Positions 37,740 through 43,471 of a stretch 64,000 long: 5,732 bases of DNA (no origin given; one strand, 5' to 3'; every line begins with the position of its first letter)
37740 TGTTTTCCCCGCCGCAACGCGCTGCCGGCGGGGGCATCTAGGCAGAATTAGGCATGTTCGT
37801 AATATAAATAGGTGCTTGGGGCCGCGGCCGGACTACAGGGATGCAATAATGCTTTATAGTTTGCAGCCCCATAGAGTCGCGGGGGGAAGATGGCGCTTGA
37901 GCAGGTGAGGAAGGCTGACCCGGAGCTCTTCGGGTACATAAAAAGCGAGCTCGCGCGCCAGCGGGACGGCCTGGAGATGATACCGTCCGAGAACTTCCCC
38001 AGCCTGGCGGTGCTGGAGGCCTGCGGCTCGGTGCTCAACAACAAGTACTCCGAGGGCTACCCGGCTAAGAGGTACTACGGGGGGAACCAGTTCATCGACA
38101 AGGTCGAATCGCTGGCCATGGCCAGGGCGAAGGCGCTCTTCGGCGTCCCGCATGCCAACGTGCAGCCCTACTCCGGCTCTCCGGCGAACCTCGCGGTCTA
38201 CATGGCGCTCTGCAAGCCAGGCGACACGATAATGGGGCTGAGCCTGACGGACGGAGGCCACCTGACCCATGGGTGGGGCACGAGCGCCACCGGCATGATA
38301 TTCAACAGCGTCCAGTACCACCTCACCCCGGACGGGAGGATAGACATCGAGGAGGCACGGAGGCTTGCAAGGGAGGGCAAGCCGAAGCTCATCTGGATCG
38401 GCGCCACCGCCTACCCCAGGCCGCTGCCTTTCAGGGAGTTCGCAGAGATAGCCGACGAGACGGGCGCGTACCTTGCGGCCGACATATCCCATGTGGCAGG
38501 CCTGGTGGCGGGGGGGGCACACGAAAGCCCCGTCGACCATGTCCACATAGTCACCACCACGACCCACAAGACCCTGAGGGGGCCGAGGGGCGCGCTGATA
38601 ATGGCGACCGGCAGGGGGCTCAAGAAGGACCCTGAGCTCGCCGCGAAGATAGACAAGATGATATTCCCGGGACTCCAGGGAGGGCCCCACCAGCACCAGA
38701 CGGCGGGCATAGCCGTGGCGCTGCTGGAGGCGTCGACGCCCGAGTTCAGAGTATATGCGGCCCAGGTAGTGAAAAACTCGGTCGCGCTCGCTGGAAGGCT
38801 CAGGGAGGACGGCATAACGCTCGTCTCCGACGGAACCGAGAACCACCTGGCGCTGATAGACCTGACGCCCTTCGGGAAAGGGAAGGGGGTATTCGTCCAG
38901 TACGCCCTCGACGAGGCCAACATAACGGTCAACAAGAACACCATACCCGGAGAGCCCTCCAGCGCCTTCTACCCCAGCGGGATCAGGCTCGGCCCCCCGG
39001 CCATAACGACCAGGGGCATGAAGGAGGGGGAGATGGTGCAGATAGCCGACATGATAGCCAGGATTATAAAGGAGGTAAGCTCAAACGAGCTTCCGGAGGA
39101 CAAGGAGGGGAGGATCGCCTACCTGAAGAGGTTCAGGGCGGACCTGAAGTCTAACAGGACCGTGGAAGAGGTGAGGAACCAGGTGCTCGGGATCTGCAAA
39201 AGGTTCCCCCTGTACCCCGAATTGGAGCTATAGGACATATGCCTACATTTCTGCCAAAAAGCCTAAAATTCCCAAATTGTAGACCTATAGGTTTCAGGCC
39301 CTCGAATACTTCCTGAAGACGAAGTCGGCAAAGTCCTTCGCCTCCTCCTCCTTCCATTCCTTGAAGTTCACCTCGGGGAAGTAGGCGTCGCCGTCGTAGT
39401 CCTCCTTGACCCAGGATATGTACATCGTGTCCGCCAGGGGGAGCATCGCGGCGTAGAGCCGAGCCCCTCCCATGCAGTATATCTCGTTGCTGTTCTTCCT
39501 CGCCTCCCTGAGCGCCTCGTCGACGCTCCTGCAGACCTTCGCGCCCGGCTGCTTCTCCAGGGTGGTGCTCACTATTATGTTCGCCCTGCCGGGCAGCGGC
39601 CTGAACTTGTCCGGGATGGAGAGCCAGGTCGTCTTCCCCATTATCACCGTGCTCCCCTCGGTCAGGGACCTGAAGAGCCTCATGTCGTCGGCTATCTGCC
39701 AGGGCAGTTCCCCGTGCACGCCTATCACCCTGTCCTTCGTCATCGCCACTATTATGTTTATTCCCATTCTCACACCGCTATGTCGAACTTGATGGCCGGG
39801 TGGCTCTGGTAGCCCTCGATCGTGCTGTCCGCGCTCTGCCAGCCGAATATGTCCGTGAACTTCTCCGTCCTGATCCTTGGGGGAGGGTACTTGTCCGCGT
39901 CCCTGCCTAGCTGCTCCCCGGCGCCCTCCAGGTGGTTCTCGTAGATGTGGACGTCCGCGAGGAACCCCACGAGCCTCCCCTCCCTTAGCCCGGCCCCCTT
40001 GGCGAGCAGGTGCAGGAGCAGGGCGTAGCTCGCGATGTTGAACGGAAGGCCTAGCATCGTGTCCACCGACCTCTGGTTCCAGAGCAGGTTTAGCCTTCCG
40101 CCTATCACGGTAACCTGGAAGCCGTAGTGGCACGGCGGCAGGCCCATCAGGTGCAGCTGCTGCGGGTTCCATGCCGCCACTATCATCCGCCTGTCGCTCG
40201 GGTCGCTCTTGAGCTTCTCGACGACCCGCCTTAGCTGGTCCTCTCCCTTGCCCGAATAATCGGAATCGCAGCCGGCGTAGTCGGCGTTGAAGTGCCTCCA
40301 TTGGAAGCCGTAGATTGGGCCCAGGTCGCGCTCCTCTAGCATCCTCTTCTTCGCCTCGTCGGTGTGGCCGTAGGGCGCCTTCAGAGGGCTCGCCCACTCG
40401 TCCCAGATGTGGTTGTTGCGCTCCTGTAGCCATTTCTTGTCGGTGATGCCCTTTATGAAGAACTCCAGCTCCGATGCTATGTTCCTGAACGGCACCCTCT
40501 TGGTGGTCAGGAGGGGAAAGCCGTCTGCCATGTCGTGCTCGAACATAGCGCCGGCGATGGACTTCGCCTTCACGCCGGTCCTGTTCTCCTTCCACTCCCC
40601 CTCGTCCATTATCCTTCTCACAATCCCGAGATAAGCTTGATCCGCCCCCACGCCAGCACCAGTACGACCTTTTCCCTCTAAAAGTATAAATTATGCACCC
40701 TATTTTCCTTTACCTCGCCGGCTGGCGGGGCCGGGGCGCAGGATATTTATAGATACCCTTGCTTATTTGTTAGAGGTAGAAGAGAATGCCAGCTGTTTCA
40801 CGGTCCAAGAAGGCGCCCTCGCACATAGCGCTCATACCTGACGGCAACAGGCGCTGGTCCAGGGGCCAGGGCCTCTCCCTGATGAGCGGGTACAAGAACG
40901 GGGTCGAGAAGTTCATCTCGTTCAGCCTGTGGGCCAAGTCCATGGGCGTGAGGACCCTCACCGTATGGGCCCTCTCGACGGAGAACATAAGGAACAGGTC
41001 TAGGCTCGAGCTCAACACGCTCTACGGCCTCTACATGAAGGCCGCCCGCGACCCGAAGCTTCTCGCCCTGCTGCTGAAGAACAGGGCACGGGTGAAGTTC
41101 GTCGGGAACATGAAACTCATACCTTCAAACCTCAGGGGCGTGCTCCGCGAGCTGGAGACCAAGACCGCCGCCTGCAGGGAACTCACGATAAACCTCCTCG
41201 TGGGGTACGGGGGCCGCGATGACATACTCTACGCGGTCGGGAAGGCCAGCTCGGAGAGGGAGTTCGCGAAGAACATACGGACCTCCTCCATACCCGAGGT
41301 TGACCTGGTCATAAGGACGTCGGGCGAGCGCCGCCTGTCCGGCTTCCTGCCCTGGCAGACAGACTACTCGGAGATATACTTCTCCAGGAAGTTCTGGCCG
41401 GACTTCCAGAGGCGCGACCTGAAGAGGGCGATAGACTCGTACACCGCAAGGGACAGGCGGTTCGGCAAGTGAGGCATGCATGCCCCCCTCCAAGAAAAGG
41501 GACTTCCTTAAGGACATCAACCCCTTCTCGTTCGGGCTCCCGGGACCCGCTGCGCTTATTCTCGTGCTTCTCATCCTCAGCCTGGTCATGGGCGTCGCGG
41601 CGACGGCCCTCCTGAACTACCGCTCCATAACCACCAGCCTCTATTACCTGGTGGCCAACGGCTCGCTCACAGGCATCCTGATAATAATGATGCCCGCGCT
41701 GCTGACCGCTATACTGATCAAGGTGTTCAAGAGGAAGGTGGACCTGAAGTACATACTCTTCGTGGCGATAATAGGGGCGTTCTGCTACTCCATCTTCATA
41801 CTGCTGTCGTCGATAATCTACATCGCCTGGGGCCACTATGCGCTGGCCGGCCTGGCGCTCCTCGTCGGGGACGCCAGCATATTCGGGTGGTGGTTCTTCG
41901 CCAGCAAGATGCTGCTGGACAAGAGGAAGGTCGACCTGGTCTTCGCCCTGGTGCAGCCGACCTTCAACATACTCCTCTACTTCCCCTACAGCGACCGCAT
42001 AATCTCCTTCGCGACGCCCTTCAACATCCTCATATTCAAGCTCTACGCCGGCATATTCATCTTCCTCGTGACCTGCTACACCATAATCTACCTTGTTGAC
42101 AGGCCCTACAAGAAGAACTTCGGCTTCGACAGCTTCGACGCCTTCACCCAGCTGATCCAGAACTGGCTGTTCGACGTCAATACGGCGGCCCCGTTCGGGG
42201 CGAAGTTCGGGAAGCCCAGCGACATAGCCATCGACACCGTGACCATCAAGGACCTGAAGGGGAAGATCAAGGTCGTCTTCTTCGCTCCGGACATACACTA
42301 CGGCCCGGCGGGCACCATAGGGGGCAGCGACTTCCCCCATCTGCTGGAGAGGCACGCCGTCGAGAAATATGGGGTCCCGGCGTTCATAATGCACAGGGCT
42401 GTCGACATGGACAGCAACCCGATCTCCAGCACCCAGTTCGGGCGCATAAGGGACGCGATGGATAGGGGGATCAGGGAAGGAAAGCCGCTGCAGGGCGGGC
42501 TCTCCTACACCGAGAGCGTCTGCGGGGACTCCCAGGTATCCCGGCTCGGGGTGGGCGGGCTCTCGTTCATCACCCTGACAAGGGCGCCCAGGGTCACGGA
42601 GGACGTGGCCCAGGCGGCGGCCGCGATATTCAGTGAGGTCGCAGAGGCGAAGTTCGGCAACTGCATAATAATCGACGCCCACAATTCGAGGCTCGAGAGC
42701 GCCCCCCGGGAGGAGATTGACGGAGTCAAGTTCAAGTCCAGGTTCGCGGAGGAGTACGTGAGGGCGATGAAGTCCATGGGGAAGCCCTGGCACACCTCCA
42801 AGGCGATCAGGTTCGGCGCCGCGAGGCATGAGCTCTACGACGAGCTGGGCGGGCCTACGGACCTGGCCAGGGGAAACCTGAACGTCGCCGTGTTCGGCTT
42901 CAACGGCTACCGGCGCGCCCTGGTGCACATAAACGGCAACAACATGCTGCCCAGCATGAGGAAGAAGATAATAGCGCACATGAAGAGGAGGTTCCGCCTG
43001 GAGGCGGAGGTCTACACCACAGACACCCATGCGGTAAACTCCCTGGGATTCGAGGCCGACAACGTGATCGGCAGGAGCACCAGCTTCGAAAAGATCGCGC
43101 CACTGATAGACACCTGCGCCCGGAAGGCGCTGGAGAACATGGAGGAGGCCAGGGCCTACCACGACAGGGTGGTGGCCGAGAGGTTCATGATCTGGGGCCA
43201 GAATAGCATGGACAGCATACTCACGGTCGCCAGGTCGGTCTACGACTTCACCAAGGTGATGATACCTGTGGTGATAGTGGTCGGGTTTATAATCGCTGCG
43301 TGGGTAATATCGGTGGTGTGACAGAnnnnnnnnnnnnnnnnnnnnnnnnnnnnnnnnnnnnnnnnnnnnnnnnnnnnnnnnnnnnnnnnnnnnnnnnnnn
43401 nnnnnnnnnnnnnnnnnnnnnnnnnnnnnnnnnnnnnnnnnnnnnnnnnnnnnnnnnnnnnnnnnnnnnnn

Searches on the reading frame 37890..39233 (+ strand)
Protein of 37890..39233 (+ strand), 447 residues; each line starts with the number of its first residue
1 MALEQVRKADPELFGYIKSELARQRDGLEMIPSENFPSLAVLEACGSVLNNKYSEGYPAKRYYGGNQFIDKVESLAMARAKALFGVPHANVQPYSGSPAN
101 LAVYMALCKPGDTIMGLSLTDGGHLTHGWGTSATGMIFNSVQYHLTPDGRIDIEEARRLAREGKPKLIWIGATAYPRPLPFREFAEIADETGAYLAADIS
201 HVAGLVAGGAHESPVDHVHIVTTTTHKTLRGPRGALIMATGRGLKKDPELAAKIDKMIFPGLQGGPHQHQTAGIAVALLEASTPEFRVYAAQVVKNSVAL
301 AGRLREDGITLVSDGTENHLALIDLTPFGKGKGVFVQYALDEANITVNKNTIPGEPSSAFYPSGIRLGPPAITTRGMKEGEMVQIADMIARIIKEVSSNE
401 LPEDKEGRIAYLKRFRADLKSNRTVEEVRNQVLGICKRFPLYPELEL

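Call 35: search_protein_families(library=pfam, proteins=[window:37890-39233:+], max_evalue=0.001)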
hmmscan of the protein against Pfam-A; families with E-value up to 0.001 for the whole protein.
window:37890-39233:+ (447 aa): 2 families
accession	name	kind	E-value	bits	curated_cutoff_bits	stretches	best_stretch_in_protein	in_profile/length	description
PF00464.25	SHMT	-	2.8e-147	490.9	27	1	7-389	2-399/399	Serine hydroxymethyltransferase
PF00155.27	Aminotran_1_2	-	0.00012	21.8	19.7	1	86-378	64-355/361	Aminotransferase class I and II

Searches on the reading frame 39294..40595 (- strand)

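Call 35: search_protein_families(library=pfam, proteins=[window:39294-40595:-], max_evalue=0.001)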
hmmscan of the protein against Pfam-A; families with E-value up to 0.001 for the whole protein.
window:39294-40595:- (433 aa): 1 family
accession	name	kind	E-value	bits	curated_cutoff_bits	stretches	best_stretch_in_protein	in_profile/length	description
PF00186.24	DHFR_1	-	6.9e-44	149.8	25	1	279-423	2-143/159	Dihydrofolate reductase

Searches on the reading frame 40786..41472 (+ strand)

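Call 35: search_protein_families(library=pfam, proteins=[window:40786-41472:+], max_evalue=0.001)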
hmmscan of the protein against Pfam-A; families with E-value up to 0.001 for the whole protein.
window:40786-41472:+ (228 aa): 1 family
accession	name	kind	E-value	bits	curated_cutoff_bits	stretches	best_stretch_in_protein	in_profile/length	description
PF01255.24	Prenyltransf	-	1.1e-60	205.4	27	1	17-227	1-219/219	Putative undecaprenyl diphosphate synthase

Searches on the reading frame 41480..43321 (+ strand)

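Call 35: search_protein_families(library=pfam, proteins=[window:41480-43321:+], max_evalue=0.001)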
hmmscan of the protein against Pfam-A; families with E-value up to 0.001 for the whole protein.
window:41480-43321:+ (613 aa): 1 family
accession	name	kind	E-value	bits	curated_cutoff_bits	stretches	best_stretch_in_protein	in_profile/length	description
PF09843.14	DUF2070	-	4.6e-88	296.4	30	1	15-605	6-560/561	Predicted membrane protein (DUF2070)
